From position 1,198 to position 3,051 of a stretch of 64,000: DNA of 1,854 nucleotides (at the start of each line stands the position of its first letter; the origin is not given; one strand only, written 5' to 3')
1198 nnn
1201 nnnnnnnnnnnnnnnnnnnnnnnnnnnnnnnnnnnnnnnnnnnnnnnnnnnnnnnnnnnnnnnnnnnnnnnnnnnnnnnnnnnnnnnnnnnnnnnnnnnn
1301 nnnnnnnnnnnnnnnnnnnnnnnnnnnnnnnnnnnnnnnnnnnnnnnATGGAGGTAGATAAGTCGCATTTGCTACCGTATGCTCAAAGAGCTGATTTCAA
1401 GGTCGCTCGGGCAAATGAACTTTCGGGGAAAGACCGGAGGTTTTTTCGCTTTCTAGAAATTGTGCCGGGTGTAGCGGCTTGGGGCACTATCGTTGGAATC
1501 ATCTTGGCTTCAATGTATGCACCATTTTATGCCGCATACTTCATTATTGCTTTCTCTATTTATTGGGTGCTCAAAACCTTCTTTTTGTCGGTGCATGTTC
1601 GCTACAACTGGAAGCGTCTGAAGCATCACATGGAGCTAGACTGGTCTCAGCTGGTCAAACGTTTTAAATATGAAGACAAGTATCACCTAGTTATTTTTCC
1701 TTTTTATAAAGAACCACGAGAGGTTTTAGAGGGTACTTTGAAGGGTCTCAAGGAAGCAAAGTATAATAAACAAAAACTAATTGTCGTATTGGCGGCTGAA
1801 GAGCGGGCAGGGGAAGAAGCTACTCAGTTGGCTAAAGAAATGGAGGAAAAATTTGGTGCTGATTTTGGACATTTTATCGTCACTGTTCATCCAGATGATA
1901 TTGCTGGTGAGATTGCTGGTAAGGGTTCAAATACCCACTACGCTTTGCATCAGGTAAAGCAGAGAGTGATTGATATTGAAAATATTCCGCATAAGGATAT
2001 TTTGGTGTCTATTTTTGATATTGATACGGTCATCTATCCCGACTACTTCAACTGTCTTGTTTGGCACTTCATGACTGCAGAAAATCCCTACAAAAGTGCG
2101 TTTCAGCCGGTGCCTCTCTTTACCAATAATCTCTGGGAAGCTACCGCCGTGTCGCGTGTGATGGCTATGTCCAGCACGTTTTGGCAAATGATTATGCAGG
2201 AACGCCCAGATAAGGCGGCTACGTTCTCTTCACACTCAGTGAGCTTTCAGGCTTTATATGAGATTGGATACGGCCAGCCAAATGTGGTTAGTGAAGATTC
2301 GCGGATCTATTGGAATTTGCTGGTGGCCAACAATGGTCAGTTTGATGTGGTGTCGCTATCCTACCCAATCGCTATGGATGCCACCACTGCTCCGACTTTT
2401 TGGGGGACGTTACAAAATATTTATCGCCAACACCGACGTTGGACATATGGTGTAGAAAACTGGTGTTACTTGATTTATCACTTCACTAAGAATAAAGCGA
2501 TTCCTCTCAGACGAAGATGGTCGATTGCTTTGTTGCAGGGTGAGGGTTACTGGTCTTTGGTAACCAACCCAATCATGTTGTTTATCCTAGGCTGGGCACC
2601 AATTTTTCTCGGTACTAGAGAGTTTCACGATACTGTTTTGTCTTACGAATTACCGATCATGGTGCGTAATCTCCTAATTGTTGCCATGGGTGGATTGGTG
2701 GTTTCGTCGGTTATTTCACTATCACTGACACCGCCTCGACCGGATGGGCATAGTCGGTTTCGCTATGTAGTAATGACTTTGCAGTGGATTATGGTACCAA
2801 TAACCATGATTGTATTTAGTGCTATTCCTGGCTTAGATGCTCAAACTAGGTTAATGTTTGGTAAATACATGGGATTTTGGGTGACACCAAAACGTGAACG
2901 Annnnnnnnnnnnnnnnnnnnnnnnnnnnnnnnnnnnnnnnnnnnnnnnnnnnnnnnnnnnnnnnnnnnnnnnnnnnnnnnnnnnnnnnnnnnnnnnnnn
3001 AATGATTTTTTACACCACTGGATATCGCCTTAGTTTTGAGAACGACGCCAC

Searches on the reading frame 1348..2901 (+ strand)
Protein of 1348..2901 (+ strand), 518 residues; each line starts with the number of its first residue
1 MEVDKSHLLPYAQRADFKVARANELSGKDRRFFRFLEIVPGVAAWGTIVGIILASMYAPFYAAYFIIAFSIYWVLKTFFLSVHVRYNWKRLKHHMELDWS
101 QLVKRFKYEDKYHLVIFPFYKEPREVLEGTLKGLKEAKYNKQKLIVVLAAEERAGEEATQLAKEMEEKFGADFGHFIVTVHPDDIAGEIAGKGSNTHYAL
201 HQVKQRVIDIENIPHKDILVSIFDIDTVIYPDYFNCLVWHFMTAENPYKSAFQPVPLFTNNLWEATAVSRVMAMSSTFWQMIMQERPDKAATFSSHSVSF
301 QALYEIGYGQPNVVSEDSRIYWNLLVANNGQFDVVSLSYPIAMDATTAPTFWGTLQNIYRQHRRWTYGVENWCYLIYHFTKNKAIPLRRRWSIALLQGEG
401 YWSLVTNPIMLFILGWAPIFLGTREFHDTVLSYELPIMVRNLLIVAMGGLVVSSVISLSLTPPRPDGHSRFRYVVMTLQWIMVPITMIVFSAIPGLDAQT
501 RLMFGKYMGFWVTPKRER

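Call 11: find_related_loci(query=window:1348-2901:+, collection=genome_contigs, flank=4000)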
Query window:1348-2901:+ (518 aa) in genome_contigs; peptide patterns used: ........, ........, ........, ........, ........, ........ (x = any residue, [..] = any of these).
264 stretches matched a pattern; 248 encode a relative of the query (tblastn E <= 1e-3); the best 80 are kept; 80 distinct loci.
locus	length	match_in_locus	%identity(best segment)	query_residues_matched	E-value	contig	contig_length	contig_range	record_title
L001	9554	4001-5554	86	1-518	0e+0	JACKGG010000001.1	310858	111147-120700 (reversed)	MAG: Candidatus Nomurabacteria bacterium isolate HK-STAS-PATE-28 HK-STAS-PATE-28_1, whole genome shotgun sequence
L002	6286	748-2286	87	4-516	0e+0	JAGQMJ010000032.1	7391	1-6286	MAG: Candidatus Kaiserbacteria bacterium isolate HKST-UBA39 NODE_32_length_7391_cov_6.383238, whole genome shotgun seque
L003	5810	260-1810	85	2-518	0e+0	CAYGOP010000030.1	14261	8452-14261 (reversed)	MAG TPA_asm: uncultured Candidatus Saccharibacteria bacterium isolate ERP117304_co1_139 genome assembly, contig: NODE_41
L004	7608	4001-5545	85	4-518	0e+0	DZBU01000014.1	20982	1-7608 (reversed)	MAG TPA_asm: Candidatus Elulimicrobium sp. isolate SulCav_PC08_66_47_31 SulCav_PC08-66_1773_length_20982_cov_18.169303,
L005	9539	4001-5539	84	4-516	0e+0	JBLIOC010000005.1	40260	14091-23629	MAG: Candidatus Paceibacteria bacterium isolate 3300053785_176 Ga0535658_0001443, whole genome shotgun sequence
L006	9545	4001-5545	83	4-518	0e+0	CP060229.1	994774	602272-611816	MAG: Candidatus Nomurabacteria bacterium isolate HK-STAS-PATE-25 chromosome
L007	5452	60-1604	85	4-518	0e+0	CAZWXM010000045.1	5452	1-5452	MAG TPA_asm: uncultured Candidatus Saccharibacteria bacterium isolate SRP286056_co2_553 genome assembly, contig: NODE_26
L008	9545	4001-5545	84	2-516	0e+0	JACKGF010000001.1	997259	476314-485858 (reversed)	MAG: Candidatus Nomurabacteria bacterium isolate HK-STAS-PATE-27 HK-STAS-PATE-27_1, whole genome shotgun sequence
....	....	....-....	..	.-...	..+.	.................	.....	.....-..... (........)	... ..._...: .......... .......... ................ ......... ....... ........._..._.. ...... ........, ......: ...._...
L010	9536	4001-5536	82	7-518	0e+0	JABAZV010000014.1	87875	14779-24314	MAG: Patescibacteria group bacterium isolate HE327_NSB044 NODE_303_length_87875_cov_5.316967, whole genome shotgun seque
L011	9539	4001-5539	82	4-516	0e+0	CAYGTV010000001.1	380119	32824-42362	MAG TPA_asm: uncultured Candidatus Saccharibacteria bacterium isolate ERP117304_co2_145 genome assembly, contig: NODE_23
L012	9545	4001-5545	80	2-516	0e+0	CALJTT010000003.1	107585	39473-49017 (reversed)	MAG: Candidatus Pacebacteria bacterium isolate R3_Bin_METABAT__89_1 genome assembly, contig: c_000000132228, whole genom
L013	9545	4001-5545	81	4-518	0e+0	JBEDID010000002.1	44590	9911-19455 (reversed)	MAG: Candidatus Parcubacteria bacterium isolate NASQAN2015_010_A_bin.14 scaffold_000010, whole genome shotgun sequence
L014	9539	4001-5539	80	4-516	0e+0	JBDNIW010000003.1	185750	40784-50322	MAG: Candidatus Paceibacterota bacterium isolate metabat2.26_sub.ELB k141_190521, whole genome shotgun sequence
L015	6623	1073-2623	79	2-518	0e+0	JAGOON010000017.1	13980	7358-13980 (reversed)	MAG: Candidatus Paceibacterota bacterium isolate Gw_Bodden_bin_22 Gw_Bodden_5679_length_13980_cov_7.279578, whole genome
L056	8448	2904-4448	81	4-518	0e+0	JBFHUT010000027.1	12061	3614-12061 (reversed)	MAG: Candidatus Paceibacteria bacterium isolate Mix_sand09.2021.07.G.23 k141_3569964_length_12061_cov_13.0000, whole gen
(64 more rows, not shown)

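Call 19: find_homologous_proteins(query=window:1348-2901:+, max_evalue=1e-100)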
Query window:1348-2901:+ (518 aa): 3410 proteins with E <= 1e-100 among 8000 candidates; the best 120 are listed.
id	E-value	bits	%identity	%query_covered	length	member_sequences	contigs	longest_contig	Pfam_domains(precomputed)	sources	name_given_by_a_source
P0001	0.0e+0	1204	100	100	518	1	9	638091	PF13632.13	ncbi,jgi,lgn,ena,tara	tara:strand:+ start:614 stop:2170 length:1557 start_codon:yes stop_codon:yes gene_type:complete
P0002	0.0e+0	1081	88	99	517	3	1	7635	PF13632.13,PF13641.13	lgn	-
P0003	0.0e+0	1066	87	99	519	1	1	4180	PF13632.13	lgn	-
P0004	0.0e+0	1065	87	100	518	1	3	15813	PF13632.13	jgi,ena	-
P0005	0.0e+0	1064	86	100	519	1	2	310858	PF13632.13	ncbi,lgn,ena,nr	ncbi:glycosyltransferase family 2 protein [Candidatus Nomurabacteria bacterium]|nr:glycosyltransfera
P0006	0.0e+0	1056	87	100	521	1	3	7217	PF13632.13,PF13641.13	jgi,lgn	jgi:cellulose synthase/poly-beta-1,6-N-acetylglucosamine synthase-like glycosyltransferase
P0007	0.0e+0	1054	86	99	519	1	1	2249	PF13632.13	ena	-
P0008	0.0e+0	1054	87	99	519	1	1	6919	PF13632.13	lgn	-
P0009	0.0e+0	1054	86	99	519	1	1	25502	PF13632.13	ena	-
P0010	0.0e+0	1053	85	100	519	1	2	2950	PF13632.13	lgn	-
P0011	0.0e+0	1053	86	99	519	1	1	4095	PF13632.13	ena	-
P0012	0.0e+0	1053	86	99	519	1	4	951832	PF13632.13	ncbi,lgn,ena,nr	ncbi:glycosyltransferase family 2 protein [Candidatus Kaiserbacteria bacterium]|nr:glycosyltransfera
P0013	0.0e+0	1053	86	99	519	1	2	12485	PF13632.13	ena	-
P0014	0.0e+0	1052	87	99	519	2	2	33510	PF13632.13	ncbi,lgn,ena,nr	ncbi:glycosyltransferase family 2 protein [Candidatus Kaiserbacteria bacterium]|nr:glycosyltransfera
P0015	0.0e+0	1049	86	99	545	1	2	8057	PF13632.13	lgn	-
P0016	0.0e+0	1048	86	99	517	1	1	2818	PF13632.13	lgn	-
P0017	0.0e+0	1045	86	99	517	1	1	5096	PF13632.13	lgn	-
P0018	0.0e+0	1045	86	99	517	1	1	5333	PF13632.13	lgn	-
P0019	0.0e+0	1043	85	99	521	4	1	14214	PF13632.13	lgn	-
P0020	0.0e+0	1042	85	99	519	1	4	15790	PF13632.13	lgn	-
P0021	0.0e+0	1042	83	99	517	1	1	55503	PF13632.13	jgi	jgi:cellulose synthase/poly-beta-1,6-N-acetylglucosamine synthase-like glycosyltransferase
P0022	0.0e+0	1040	85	100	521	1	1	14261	PF13632.13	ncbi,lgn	-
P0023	0.0e+0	1040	86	99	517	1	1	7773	PF13632.13,PF13641.13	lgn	-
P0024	0.0e+0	1040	85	100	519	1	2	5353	PF13632.13,PF13641.13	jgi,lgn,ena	-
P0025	0.0e+0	1039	84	99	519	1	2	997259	PF13632.13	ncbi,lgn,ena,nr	ncbi:glycosyltransferase family 2 protein [Candidatus Nomurabacteria bacterium]|nr:glycosyltransfera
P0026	0.0e+0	1039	84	99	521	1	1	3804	PF13632.13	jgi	jgi:cellulose synthase/poly-beta-1,6-N-acetylglucosamine synthase-like glycosyltransferase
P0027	0.0e+0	1039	85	99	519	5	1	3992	PF13632.13,PF13641.13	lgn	-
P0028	0.0e+0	1038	85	100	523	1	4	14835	PF13632.13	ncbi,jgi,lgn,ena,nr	ncbi:glycosyltransferase family 2 protein [Candidatus Kaiserbacteria bacterium]|nr:glycosyltransfera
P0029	0.0e+0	1038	85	99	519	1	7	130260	PF13632.13,PF13641.13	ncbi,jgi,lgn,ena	-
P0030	0.0e+0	1038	84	99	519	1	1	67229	PF13632.13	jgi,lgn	jgi:cellulose synthase/poly-beta-1,6-N-acetylglucosamine synthase-like glycosyltransferase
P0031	0.0e+0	1037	85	99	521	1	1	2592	PF13632.13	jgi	jgi:hypothetical protein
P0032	0.0e+0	1035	84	99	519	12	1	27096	PF13632.13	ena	-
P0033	0.0e+0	1035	84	100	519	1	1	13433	PF13632.13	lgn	-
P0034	0.0e+0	1034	84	99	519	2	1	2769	PF13632.13,PF13641.13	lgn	-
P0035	0.0e+0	1034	83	100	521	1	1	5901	PF13632.13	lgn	-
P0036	0.0e+0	1034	84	99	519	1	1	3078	PF13632.13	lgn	-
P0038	0.0e+0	1032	84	99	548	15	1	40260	PF13632.13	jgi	jgi:cellulose synthase/poly-beta-1,6-N-acetylglucosamine synthase-like glycosyltransferase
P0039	0.0e+0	1029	84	98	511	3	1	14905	PF13632.13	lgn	-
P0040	0.0e+0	1029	84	99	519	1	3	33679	PF13632.13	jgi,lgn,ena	-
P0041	0.0e+0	1029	84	100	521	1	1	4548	PF13632.13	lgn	-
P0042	0.0e+0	1028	84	99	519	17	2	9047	PF13632.13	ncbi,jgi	ncbi:MAG: hypothetical protein RL097_384 [Candidatus Parcubacteria bacterium]|jgi:hypothetical prote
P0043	0.0e+0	1027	83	99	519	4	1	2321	PF13632.13,PF13641.13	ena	-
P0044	0.0e+0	1027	82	99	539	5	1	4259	PF13632.13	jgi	-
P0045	0.0e+0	1026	83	99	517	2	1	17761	PF13632.13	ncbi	-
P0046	0.0e+0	1026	84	99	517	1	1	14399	PF13632.13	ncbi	-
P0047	0.0e+0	1025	83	99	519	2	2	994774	PF13632.13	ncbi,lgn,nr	ncbi:glycosyltransferase family 2 protein [Candidatus Kaiserbacteria bacterium]|nr:glycosyltransfera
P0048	0.0e+0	1024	83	99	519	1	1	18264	PF13632.13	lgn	-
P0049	0.0e+0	1023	84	99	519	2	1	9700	PF13632.13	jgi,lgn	-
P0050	0.0e+0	1022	83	100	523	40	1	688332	PF13632.13,PF13641.13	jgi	jgi:hypothetical protein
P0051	0.0e+0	1020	81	99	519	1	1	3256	PF13632.13,PF13641.13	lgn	-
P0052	0.0e+0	1020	82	100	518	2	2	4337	PF13632.13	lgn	-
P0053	0.0e+0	1019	83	100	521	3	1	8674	PF13632.13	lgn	-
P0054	0.0e+0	1018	81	99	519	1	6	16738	PF13632.13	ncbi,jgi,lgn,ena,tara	tara:strand:- start:3666 stop:5225 length:1560 start_codon:yes stop_codon:yes gene_type:complete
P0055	0.0e+0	1017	83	99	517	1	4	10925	PF13632.13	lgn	-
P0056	0.0e+0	1017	81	99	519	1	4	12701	PF13632.13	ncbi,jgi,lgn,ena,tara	tara:strand:- start:4915 stop:6474 length:1560 start_codon:yes stop_codon:yes gene_type:complete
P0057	0.0e+0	1016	82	100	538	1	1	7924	PF13632.13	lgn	-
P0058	0.0e+0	1015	82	99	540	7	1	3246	PF13632.13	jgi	-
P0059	0.0e+0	1015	81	99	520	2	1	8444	PF13632.13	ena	-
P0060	0.0e+0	1014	83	99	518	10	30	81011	PF13632.13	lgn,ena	-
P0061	0.0e+0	1012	82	99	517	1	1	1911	PF13632.13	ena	-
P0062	0.0e+0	1011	82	100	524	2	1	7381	PF13632.13,PF13641.13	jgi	jgi:cellulose synthase/poly-beta-1,6-N-acetylglucosamine synthase-like glycosyltransferase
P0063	0.0e+0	1009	82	99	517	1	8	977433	PF13632.13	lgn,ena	-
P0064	0.0e+0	1009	81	98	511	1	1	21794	PF13632.13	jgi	-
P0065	6.4e-298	1007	82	99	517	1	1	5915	PF13632.13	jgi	-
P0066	1.4e-297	1005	81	99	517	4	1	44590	PF13632.13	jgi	jgi:prepilin signal peptidase PulO-like enzyme (type II secretory pathway)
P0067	2.0e-297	1005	82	99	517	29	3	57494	PF13632.13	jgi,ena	-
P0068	5.3e-297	1003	81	99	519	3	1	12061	PF13632.13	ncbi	-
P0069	7.3e-297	1003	80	99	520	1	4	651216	PF13632.13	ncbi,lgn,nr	ncbi:glycosyltransferase family 2 protein [Candidatus Kaiserbacteria bacterium]|nr:glycosyltransfera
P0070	8.5e-297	1003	81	99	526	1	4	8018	PF13632.13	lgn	-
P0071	1.3e-296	1002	81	99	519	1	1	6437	PF13632.13,PF13641.13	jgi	jgi:cellulose synthase/poly-beta-1,6-N-acetylglucosamine synthase-like glycosyltransferase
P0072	2.0e-296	1002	81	99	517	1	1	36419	PF13632.13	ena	-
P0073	2.1e-296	1001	82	99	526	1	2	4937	PF13632.13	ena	-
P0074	6.2e-296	1000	81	99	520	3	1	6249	PF13632.13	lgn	-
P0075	6.5e-296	1000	81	99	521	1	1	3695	PF13632.13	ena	-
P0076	7.0e-296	1000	81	99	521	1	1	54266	PF13632.13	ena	-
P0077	8.0e-296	1000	81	98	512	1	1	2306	PF13632.13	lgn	-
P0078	8.7e-296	999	80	99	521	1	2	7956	PF13632.13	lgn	-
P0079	1.2e-295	999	80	99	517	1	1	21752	PF13632.13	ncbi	-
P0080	1.4e-295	999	81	99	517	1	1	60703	PF13632.13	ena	-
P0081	1.5e-295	999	82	99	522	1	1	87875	PF13632.13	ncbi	-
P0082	2.0e-295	998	81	99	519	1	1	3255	PF13632.13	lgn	-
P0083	4.2e-295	997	81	99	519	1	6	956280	PF13632.13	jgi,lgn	jgi:cellulose synthase/poly-beta-1,6-N-acetylglucosamine synthase-like glycosyltransferase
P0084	1.8e-294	995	80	100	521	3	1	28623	PF13632.13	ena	-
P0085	6.3e-294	993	80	99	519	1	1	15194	PF13632.13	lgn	-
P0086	8.2e-294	993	81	99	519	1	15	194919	PF13632.13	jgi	jgi:hypothetical protein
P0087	2.0e-292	988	80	99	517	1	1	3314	PF13632.13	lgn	-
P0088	3.7e-292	987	78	100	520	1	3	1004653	PF13632.13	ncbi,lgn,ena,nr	ncbi:MAG: glycosyltransferase family 2 protein [Candidatus Kaiserbacteria bacterium]|nr:glycosyltran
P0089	4.3e-292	987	80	99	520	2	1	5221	PF13632.13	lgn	-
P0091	1.1e-291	986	81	99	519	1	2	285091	PF13632.13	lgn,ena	-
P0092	3.9e-291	984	80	99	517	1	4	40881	PF13632.13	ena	-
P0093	4.9e-291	984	81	100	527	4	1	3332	PF13632.13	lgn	-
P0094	5.8e-291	984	80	99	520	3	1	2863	PF13632.13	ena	-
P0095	2.7e-290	981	81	99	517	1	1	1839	PF13632.13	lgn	-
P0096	2.9e-290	981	80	99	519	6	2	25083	PF13632.13,PF13641.13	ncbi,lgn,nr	ncbi:MAG: glycosyltransferase family 2 protein [Candidatus Pacebacteria bacterium]|nr:glycosyltransf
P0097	1.1e-289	979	80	99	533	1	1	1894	PF13632.13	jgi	jgi:hypothetical protein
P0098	2.3e-289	978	79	99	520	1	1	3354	PF13632.13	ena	-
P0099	7.1e-289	977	80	99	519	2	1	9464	PF13632.13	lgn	-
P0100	7.1e-289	977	78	99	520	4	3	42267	PF13632.13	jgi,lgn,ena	-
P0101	1.5e-288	976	80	99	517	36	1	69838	PF13632.13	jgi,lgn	jgi:hypothetical protein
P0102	1.5e-288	976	79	100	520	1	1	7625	PF13632.13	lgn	-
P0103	2.4e-288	975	79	99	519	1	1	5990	PF13632.13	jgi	-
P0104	2.9e-288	975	80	99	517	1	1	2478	PF13632.13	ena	-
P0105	4.0e-288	974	80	99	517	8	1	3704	PF13632.13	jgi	jgi:hypothetical protein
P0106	5.3e-288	974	80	100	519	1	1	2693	PF13632.13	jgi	jgi:cellulose synthase/poly-beta-1,6-N-acetylglucosamine synthase-like glycosyltransferase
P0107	6.7e-288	973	79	99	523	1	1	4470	PF13632.13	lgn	-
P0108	1.1e-286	969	77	100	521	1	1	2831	PF13632.13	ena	-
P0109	1.4e-286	969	79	100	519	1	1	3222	PF13632.13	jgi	jgi:hypothetical protein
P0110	1.4e-286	969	78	100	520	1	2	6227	PF13632.13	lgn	-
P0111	2.4e-286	968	79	99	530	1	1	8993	PF13632.13,PF13641.13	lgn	-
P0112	4.1e-286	968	79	99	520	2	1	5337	PF13632.13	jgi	-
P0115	5.2e-285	964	79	100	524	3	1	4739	PF13632.13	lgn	-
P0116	6.7e-285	964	79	100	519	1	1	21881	PF13632.13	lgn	-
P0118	1.2e-284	963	77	99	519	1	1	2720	PF13632.13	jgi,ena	-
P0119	1.2e-284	963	77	100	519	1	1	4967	PF13632.13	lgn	-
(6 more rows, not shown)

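Call 20: find_encoding_contigs(protein=P0001, flank=3000, max_places=10)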
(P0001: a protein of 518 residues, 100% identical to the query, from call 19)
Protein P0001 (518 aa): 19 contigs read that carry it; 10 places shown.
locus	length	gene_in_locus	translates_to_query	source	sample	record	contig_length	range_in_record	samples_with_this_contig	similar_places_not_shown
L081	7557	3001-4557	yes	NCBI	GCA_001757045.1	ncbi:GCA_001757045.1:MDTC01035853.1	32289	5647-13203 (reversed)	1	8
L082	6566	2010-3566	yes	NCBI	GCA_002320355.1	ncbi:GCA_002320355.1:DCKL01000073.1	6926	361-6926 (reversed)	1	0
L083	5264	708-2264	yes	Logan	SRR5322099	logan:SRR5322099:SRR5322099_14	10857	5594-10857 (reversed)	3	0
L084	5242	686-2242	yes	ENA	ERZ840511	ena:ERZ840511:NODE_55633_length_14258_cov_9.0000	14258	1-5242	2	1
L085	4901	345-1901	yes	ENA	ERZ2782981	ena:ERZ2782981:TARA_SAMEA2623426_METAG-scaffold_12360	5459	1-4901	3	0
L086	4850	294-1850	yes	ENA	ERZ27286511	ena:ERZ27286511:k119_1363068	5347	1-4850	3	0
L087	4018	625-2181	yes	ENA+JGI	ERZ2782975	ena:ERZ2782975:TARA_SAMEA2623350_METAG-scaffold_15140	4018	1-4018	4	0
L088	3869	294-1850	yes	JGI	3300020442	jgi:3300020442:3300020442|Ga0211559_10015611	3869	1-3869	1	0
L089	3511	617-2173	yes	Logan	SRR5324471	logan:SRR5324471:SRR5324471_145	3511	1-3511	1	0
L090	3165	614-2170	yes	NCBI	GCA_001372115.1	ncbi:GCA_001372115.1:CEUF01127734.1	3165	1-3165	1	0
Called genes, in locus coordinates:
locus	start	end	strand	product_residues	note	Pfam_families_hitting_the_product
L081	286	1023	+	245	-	PF00318:Ribosomal_S2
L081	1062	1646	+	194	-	PF25025:EF-Ts_N (weak), PF00889:EF_TS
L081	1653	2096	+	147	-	-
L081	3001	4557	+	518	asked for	PF13632:Glyco_trans_2_3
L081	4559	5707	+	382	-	-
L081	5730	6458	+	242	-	PF01409:tRNA-synt_2d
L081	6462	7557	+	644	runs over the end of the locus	PF03483:B3_4, PF03484:B5, PF17759:tRNA_synthFbeta, PF03147:FDX-ACB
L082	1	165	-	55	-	?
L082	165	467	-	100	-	-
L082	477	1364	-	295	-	PF00335:Tetraspanin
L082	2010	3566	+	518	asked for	PF13632:Glyco_trans_2_3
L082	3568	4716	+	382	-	-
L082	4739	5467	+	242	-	PF01409:tRNA-synt_2d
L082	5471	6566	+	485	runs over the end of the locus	?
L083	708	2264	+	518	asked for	PF13632:Glyco_trans_2_3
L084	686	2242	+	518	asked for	PF13632:Glyco_trans_2_3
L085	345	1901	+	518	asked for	PF13632:Glyco_trans_2_3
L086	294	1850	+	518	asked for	PF13632:Glyco_trans_2_3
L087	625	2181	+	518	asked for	PF13632:Glyco_trans_2_3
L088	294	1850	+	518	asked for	PF13632:Glyco_trans_2_3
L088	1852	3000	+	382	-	-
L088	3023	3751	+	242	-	PF01409:tRNA-synt_2d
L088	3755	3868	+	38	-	?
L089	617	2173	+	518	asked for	PF13632:Glyco_trans_2_3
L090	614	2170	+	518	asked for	PF13632:Glyco_trans_2_3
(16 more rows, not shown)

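Call 23: find_encoding_contigs(protein=P0002, flank=3000, max_places=3)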
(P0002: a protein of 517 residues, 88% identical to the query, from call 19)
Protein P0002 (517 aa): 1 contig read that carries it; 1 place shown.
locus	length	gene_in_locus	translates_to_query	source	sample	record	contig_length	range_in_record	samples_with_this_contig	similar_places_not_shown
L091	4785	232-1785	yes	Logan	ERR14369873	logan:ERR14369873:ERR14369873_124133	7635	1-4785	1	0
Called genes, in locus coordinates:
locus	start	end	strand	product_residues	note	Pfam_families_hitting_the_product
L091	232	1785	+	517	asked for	PF13641:Glyco_tranf_2_3 (weak), PF13632:Glyco_trans_2_3 (weak)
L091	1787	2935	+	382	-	-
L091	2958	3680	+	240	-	PF01409:tRNA-synt_2d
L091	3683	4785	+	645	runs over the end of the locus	PF03483:B3_4, PF03484:B5, PF17759:tRNA_synthFbeta, PF03147:FDX-ACB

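Call 24: find_encoding_contigs(protein=P0004, flank=3000, max_places=3)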
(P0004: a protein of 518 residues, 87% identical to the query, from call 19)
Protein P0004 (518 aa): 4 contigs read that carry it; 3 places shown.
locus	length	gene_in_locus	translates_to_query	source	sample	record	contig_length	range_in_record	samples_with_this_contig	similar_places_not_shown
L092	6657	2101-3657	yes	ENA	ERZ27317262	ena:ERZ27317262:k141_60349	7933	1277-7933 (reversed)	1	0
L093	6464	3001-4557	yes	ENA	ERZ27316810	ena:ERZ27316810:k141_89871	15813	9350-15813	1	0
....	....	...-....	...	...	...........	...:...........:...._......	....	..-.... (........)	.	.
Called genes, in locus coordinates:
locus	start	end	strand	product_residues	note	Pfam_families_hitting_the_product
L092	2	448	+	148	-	?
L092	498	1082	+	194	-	PF25025:EF-Ts_N, PF00889:EF_TS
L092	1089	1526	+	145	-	-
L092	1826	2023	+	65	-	-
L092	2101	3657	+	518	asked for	PF13632:Glyco_trans_2_3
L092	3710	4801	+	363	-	-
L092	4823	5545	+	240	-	PF01409:tRNA-synt_2d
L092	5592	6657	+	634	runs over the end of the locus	PF03483:B3_4, PF03484:B5, PF17759:tRNA_synthFbeta, PF03147:FDX-ACB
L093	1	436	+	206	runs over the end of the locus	PF13419:HAD_2, PF00702:Hydrolase, PF13242:Hydrolase_like (weak)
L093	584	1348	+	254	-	PF00318:Ribosomal_S2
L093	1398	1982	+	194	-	PF25025:EF-Ts_N, PF00889:EF_TS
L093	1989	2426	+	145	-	-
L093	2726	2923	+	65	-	-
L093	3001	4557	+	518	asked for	PF13632:Glyco_trans_2_3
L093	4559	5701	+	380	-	-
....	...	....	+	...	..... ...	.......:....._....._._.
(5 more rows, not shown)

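Call 25: find_encoding_contigs(protein=P0006, flank=3000, max_places=3)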
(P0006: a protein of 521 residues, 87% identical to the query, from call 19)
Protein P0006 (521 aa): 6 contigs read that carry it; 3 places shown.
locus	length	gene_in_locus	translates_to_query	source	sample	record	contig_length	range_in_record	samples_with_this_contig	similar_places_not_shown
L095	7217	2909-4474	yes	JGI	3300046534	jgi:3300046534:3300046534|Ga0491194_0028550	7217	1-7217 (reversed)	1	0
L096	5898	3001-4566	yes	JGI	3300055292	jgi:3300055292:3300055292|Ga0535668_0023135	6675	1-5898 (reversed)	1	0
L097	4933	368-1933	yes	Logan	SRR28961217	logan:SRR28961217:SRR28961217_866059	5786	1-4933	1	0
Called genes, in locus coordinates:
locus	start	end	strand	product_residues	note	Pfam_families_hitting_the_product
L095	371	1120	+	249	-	PF00318:Ribosomal_S2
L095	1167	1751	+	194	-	PF25025:EF-Ts_N (weak), PF00889:EF_TS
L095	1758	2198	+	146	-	-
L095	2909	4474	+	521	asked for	PF13641:Glyco_tranf_2_3 (faint), PF13632:Glyco_trans_2_3 (weak)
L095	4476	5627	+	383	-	-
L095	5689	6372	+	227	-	PF01409:tRNA-synt_2d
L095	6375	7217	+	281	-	?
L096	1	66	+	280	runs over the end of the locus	?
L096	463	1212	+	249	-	PF00318:Ribosomal_S2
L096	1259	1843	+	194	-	PF25025:EF-Ts_N (weak), PF00889:EF_TS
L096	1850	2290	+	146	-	-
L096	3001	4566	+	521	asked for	PF13641:Glyco_tranf_2_3 (faint), PF13632:Glyco_trans_2_3 (weak)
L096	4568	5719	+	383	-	-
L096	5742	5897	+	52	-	?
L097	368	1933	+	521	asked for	PF13641:Glyco_tranf_2_3 (faint), PF13632:Glyco_trans_2_3 (weak)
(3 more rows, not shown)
